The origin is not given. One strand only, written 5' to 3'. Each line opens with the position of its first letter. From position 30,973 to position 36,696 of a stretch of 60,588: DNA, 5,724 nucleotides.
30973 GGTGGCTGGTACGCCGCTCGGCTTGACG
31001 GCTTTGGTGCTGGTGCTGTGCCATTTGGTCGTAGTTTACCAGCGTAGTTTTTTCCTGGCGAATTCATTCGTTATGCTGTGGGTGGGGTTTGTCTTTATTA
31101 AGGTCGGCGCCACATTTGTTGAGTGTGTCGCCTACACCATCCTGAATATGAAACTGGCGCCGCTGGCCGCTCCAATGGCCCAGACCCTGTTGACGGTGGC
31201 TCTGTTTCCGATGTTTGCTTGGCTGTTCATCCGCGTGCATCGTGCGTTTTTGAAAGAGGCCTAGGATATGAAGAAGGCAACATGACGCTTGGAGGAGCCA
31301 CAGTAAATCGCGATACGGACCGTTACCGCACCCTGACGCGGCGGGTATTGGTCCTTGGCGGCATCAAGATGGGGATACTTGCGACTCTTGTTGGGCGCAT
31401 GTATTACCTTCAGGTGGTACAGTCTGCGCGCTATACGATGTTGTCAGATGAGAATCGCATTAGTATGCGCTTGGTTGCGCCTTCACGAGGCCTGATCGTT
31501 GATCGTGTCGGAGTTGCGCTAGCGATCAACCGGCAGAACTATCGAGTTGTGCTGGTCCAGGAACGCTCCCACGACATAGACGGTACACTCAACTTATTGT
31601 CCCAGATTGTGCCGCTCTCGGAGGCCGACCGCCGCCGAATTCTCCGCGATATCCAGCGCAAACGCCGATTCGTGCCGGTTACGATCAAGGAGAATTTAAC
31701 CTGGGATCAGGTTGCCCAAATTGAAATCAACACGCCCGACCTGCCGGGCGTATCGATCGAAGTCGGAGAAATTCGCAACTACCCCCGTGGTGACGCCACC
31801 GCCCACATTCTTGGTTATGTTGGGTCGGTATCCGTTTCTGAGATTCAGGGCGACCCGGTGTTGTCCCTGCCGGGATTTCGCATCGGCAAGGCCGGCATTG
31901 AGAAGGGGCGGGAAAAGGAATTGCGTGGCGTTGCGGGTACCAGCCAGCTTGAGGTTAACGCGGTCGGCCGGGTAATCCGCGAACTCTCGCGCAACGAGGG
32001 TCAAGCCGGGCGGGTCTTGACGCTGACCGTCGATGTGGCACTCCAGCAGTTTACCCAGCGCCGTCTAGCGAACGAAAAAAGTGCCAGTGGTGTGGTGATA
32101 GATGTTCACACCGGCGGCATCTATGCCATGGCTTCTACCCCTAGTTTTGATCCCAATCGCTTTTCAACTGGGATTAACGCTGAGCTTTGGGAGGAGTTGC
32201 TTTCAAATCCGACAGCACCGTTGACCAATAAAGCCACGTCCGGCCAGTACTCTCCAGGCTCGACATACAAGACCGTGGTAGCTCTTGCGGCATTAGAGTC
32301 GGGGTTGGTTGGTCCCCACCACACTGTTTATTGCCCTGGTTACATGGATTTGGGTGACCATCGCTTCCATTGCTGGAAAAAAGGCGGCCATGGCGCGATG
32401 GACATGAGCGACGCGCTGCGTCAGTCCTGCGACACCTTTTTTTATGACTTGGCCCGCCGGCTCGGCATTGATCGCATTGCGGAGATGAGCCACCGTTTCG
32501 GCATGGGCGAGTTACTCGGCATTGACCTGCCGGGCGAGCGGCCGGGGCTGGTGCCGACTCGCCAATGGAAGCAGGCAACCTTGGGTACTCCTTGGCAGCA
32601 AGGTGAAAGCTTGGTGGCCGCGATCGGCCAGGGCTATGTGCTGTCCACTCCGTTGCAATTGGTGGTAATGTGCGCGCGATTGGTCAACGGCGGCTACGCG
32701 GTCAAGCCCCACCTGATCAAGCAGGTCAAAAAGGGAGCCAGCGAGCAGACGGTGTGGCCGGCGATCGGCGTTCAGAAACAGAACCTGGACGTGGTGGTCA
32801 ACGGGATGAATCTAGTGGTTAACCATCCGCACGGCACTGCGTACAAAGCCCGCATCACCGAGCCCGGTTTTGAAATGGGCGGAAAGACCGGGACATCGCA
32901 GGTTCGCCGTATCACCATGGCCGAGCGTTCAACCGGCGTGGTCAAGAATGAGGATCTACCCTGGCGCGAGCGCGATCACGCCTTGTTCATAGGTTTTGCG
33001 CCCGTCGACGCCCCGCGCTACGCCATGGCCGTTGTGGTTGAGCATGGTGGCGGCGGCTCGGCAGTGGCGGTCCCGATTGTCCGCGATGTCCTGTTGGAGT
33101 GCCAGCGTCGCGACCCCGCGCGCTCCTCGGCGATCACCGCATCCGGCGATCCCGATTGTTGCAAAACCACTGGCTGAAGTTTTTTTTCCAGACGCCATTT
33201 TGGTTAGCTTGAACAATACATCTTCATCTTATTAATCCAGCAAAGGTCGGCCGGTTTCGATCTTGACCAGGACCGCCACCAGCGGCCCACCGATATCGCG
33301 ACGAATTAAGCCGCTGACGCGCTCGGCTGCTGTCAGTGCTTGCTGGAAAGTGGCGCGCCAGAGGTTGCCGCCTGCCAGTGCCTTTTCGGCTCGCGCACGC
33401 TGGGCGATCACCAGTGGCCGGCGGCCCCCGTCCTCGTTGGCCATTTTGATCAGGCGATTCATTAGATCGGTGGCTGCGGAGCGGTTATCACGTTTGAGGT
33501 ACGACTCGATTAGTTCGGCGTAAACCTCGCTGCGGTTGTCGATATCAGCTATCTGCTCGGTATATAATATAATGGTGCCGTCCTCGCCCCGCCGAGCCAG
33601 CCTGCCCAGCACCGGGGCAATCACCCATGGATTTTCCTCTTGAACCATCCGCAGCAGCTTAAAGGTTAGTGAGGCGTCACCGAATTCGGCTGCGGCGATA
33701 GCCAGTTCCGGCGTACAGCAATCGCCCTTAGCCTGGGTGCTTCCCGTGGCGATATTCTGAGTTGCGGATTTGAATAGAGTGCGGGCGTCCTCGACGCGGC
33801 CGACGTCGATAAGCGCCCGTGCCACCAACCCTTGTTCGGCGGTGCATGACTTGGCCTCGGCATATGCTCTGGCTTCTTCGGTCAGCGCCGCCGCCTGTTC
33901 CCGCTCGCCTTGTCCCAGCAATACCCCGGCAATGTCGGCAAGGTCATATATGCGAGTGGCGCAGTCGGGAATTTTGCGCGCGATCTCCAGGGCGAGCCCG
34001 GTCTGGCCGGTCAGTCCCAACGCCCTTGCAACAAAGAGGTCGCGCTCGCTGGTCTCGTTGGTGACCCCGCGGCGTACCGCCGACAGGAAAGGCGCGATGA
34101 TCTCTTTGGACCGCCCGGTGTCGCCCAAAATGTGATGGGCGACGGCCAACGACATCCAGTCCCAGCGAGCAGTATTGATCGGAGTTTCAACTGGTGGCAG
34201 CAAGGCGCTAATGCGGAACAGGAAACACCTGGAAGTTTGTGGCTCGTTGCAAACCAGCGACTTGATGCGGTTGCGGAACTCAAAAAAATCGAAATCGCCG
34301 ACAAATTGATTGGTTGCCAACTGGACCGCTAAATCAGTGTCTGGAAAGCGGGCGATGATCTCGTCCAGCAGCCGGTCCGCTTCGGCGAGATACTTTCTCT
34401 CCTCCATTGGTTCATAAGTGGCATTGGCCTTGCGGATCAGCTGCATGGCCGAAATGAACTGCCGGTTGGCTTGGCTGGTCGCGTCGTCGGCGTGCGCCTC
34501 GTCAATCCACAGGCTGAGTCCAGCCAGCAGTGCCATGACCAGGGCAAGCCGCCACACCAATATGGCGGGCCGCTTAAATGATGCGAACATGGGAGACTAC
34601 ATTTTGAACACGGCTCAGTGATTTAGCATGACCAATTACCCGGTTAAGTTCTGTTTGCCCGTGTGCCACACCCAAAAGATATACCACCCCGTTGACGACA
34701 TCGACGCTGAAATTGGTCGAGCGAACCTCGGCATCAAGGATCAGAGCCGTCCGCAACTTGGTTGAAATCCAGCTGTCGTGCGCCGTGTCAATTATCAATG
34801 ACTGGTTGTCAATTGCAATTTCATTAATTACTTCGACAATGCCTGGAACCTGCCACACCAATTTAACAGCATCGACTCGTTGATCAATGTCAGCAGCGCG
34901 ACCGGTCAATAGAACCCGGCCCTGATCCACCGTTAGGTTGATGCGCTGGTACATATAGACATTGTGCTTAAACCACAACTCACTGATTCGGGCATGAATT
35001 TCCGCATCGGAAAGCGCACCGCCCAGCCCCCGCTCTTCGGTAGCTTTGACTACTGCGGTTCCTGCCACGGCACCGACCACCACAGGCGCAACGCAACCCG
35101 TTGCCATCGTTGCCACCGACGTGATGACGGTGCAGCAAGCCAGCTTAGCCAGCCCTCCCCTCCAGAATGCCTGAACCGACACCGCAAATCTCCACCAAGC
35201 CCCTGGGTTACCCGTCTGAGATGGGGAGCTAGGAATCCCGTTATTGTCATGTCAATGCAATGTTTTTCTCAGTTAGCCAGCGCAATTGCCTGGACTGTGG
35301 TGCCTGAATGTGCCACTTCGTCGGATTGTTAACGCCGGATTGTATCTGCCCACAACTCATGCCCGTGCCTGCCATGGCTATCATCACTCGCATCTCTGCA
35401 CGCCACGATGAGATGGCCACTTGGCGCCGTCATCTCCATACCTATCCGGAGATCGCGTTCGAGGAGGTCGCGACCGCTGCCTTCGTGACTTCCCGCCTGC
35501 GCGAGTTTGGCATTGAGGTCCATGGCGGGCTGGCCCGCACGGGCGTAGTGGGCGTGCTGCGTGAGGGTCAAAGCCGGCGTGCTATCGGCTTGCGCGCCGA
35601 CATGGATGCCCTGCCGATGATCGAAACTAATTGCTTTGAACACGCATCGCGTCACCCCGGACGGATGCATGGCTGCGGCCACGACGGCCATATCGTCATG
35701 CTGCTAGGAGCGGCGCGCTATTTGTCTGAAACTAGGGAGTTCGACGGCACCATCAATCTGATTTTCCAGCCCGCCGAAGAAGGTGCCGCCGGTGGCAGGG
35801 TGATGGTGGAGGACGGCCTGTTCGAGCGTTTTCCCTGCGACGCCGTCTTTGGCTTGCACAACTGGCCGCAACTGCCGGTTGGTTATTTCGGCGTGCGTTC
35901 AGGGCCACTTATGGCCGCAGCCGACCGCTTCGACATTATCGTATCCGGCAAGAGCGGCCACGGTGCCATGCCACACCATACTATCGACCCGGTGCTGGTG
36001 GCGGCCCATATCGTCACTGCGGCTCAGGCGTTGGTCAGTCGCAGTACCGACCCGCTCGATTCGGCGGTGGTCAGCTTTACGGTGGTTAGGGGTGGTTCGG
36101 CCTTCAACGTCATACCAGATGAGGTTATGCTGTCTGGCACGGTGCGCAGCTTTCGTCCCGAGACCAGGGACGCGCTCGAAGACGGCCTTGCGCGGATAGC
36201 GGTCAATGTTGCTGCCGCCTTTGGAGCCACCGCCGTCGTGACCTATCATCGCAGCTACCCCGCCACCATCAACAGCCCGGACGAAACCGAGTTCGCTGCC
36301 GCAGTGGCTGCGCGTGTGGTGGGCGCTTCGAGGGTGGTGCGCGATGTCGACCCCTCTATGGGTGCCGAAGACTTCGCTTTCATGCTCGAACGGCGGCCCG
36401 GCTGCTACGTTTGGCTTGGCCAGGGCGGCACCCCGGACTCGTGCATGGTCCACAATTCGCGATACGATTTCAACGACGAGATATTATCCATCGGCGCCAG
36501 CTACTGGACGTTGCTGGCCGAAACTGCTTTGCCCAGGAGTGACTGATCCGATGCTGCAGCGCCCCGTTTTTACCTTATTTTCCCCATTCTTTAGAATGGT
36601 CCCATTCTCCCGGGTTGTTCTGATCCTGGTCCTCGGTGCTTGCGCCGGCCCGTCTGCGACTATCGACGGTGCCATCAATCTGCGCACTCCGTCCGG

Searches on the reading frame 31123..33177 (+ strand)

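Call 72: search_protein_families(library=pfam, proteins=[window:31123-33177:+], max_evalue=0.00001)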
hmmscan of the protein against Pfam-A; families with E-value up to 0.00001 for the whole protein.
window:31123-33177:+ (684 aa): 2 families
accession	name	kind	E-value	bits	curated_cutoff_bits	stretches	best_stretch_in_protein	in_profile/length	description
PF00905.27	Transpeptidase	-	2.2e-69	234.4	22.1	1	322-657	2-298/299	Penicillin binding protein transpeptidase domain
PF03717.20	PBP_dimer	-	9e-43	147.2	24.4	1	119-288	3-179/180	Penicillin-binding Protein dimerisation domain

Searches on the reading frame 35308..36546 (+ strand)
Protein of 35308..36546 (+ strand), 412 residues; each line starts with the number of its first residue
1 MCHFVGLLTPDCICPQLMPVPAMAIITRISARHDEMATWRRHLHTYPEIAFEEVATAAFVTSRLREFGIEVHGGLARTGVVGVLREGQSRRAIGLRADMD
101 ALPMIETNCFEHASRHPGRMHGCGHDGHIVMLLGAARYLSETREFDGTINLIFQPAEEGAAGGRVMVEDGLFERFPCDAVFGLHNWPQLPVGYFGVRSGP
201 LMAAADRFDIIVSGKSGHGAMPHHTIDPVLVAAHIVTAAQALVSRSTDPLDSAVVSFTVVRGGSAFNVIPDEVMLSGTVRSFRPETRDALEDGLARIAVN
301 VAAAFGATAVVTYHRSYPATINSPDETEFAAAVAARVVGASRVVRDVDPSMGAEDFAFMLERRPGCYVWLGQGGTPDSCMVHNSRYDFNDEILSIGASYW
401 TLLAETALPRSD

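Call 73: search_protein_families(library=pfam, proteins=[window:35308-36546:+], max_evalue=0.00001)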
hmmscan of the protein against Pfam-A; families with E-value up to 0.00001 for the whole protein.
window:35308-36546:+ (412 aa): 2 families
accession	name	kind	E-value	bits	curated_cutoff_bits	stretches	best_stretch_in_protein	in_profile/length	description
PF01546.33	Peptidase_M20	-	7.7e-48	163.6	24.6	1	95-405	2-205/206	Peptidase family M20/M25/M40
PF07687.19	M20_dimer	-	3e-12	46.9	21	1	208-299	9-100/107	Peptidase dimerisation domain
